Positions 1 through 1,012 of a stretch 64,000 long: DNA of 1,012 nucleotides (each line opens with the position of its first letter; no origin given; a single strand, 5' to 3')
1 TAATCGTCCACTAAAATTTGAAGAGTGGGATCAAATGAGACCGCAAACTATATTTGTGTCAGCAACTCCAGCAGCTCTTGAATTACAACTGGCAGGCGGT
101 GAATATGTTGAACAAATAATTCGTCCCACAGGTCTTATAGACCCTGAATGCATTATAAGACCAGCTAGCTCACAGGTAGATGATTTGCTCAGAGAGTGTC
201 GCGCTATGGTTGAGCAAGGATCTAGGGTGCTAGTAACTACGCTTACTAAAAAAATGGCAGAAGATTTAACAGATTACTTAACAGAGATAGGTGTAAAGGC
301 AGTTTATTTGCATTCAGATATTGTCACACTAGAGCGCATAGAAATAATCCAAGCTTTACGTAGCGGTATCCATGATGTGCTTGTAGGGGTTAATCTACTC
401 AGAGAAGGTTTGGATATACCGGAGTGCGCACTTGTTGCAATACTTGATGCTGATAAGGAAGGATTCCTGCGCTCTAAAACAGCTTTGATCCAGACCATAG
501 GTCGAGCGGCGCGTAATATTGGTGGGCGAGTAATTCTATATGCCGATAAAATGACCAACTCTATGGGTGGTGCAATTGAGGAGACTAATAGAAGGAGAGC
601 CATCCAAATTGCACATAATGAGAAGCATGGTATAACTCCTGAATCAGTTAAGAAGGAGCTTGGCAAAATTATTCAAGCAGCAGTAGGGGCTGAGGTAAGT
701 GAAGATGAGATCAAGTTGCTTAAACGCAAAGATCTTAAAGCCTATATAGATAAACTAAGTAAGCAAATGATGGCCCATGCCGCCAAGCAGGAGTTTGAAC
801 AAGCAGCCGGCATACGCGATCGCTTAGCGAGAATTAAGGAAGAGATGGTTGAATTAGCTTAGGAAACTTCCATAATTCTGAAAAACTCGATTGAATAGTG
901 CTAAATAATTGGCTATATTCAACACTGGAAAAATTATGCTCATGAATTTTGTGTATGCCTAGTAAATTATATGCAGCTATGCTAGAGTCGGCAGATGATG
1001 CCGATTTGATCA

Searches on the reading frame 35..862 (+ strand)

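Call 21: search_protein_families(library=pfam, proteins=[window:35-862:+])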
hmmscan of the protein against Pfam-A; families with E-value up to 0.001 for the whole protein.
window:35-862:+ (275 aa): 3 families
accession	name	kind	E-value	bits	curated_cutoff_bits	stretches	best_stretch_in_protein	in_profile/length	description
PF12344.14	UvrB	-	1.7e-22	79.4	27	1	168-209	1-42/43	Ultra-violet resistance protein B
PF00271.37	Helicase_C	-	7.6e-20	71.6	23.5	1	51-161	6-109/110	Helicase conserved C-terminal domain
PF02151.25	UVR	-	6.9e-07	29.3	21.5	1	236-270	2-36/36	UvrB/uvrC motif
